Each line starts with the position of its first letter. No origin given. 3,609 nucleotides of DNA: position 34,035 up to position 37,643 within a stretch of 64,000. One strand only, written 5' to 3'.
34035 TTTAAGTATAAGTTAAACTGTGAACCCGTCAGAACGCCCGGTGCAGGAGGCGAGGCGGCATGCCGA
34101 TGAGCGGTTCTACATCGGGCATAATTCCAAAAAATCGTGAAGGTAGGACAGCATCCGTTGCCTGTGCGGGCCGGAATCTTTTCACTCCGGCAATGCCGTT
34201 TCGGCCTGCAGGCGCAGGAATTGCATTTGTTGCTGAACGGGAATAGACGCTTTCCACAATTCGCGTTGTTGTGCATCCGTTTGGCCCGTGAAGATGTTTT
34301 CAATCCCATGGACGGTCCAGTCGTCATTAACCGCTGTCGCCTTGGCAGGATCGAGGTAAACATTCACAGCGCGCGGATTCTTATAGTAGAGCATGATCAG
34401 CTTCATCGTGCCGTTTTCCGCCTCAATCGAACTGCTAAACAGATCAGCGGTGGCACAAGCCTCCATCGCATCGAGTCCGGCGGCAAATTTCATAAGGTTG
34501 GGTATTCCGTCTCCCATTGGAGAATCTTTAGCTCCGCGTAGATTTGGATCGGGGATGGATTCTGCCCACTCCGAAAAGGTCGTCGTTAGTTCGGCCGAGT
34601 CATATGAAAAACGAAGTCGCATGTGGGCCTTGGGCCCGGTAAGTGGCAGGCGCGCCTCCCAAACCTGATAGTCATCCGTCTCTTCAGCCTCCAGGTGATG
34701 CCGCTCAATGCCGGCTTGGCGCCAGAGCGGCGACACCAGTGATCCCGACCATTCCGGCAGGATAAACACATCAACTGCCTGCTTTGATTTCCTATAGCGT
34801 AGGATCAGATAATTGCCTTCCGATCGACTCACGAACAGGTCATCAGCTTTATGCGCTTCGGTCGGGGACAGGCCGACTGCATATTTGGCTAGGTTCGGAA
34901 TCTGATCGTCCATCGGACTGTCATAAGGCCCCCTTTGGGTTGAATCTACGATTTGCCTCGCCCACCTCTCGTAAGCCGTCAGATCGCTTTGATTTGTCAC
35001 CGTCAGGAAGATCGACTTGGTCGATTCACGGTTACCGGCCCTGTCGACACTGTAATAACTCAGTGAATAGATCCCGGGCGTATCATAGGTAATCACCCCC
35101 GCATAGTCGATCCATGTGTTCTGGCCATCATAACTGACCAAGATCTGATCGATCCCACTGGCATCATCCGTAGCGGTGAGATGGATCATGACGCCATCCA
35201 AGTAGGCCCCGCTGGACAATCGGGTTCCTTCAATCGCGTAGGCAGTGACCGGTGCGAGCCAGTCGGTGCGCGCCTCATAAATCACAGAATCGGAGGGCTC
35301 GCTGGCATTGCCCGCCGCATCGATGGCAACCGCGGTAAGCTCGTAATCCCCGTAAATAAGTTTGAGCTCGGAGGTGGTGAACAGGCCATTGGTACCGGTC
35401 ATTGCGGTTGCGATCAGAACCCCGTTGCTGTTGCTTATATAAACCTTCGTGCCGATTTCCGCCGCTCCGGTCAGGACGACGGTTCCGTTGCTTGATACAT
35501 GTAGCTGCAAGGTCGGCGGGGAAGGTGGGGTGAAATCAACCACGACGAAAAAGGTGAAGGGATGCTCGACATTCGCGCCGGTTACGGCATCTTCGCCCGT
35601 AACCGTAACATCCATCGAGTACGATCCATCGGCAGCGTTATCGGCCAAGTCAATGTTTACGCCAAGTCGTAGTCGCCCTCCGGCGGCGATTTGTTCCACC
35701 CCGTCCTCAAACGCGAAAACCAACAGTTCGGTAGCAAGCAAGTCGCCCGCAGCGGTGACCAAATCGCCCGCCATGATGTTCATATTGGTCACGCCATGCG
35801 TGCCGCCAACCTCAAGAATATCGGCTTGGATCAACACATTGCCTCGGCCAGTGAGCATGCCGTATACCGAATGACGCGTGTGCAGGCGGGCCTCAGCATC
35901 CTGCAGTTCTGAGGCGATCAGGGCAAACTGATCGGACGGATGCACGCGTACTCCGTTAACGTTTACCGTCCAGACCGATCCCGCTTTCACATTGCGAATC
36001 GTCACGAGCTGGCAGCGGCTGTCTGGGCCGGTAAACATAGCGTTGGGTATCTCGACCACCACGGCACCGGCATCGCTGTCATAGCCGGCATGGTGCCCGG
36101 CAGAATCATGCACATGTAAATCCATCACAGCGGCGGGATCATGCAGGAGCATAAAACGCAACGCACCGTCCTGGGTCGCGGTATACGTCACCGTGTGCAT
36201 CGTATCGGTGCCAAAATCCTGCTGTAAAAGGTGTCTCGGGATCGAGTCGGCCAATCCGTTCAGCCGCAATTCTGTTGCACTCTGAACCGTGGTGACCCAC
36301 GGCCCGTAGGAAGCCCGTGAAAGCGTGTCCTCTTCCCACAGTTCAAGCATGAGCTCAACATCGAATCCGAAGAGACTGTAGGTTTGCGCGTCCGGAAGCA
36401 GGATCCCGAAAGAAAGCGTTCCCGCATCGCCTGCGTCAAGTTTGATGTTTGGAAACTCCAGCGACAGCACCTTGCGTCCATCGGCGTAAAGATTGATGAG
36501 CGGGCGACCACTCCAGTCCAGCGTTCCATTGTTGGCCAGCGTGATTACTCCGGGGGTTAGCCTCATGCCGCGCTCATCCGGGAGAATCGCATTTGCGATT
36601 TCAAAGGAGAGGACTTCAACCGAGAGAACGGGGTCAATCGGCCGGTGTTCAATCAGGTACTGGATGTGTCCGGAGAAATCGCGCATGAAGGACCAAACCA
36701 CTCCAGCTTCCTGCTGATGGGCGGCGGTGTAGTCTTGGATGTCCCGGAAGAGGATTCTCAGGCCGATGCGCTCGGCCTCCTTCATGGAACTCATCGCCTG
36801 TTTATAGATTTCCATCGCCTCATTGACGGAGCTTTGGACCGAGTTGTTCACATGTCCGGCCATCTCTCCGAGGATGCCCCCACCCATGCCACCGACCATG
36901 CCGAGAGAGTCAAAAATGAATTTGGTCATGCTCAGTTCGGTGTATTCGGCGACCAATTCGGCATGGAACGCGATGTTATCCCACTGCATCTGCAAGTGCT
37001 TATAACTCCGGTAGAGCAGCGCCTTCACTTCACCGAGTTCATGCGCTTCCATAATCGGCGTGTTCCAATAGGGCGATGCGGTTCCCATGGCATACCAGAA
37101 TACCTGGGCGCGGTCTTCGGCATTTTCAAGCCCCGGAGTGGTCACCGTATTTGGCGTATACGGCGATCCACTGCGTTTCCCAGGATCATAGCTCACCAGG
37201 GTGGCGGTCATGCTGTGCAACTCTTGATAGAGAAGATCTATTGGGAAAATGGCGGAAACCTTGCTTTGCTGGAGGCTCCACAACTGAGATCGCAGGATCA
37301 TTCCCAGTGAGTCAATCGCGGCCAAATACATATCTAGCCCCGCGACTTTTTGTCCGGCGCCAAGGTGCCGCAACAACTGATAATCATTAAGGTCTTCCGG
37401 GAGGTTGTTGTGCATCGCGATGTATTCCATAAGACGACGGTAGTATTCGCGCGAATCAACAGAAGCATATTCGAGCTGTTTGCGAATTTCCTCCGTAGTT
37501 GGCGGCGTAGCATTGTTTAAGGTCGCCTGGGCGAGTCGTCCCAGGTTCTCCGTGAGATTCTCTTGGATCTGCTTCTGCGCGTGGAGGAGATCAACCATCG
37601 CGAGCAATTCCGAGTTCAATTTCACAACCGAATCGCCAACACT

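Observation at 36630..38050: ~470-aa alpha-helical block embedded in an otherwise all-beta giant protein, in a locally lower-GC stretch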

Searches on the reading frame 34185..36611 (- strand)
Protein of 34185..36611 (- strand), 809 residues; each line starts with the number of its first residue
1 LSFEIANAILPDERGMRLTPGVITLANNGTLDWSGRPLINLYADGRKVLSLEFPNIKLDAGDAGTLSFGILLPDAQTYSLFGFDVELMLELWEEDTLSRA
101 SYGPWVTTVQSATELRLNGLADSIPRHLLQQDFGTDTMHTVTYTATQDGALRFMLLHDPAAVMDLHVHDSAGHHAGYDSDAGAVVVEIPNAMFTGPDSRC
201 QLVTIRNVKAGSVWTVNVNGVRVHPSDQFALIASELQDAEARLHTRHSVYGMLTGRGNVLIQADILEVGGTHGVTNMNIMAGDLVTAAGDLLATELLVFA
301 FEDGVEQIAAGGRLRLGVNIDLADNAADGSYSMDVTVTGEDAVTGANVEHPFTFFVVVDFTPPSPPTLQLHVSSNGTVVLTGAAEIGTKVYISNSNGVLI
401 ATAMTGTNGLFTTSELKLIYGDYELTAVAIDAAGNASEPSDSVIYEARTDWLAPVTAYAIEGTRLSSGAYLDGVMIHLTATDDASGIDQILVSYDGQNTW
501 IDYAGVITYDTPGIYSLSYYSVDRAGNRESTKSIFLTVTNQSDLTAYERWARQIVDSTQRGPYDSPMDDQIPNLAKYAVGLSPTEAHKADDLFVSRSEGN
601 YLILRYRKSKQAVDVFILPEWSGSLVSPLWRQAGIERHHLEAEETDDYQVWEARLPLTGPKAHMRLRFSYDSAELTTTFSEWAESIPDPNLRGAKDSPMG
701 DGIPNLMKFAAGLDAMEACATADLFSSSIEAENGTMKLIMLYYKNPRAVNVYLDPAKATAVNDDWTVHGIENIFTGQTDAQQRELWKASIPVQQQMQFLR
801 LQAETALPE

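Call 57: search_protein_families(library=ncbifam, proteins=[window:34185-36611:-], max_evalue=0.1)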
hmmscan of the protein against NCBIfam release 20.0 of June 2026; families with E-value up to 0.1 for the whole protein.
window:34185-36611:- (809 aa): 5 families
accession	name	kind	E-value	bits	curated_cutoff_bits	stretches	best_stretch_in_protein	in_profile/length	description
NF047446.1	barrel_OmpL47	domain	2.5e-18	66.3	40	1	474-538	5-68/68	OmpL47-type beta-barrel domain-containing protein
NF047441.1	Lepto_OmpL47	equivalog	3.2e-09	36.9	250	1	465-538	248-322/336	multi-beta-barrel domain surface protein OmpL47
NF040520.1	Ig_like_BLP2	equivalog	2.6e-08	32.5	750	1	347-456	324-427/730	Ig-like repeat protein Blp2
NF033510.3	Ca_tandemer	repeat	4.7e-06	26.9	50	1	371-437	26-96/96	Ca2+-stabilized repeat-containing adhesin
NF045522.1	MXAN_2561_fam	equivalog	0.0019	17.7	150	1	358-442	164-253/304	MXAN_2561 family MXYO-CTERM-anchored protein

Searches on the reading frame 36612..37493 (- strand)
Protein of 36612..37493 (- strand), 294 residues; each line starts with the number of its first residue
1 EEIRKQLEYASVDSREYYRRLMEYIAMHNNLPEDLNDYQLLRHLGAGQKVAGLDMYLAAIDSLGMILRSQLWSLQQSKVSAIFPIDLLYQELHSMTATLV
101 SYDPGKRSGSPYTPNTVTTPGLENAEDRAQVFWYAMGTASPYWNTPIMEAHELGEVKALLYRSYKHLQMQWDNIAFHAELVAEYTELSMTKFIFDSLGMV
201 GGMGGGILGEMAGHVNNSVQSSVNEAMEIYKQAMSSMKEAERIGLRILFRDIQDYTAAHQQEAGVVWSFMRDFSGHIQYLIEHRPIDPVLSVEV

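Call 40: find_related_loci(query=A3, collection=genome_contigs, flank=10000)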
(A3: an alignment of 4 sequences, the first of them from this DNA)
Query A3 (294 aa) in genome_contigs; peptide patterns used: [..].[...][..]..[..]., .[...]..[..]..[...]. (x = any residue, [..] = any of these).
58 stretches matched a pattern; 2 encode a relative of the query (tblastn E <= 1e-3); 2 distinct loci.
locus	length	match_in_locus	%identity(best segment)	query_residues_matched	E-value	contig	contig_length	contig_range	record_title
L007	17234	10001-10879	59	2-294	2e-120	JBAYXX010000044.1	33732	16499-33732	MAG: Kiritimatiellia bacterium isolate SO_2017_CLC_139 scaffold_1352_c1_PH3_2017, whole genome shotgun sequence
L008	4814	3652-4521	33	3-294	6e-54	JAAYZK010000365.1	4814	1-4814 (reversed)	MAG: Planctomycetota bacterium isolate AS06rmzACSIP_316 475841_AS06, whole genome shotgun sequence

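Call 41: find_related_loci(query=A3, collection=metagenome_contigs, flank=6000)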
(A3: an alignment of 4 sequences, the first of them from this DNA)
Query A3 (294 aa) in metagenome_contigs; peptide patterns used: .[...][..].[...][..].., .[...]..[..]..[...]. (x = any residue, [..] = any of these).
156 stretches matched a pattern; 1 encode a relative of the query (tblastn E <= 1e-3); 1 distinct loci.
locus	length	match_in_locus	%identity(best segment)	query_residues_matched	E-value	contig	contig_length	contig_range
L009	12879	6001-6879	59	2-294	9e-121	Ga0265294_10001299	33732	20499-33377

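Call 61: search_protein_families(library=pfam, proteins=[L007:15735-16499:+], max_evalue=0.001)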
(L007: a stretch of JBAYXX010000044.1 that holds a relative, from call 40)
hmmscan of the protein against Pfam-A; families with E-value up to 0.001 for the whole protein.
L007:15735-16499:+ (254 aa): 0 families
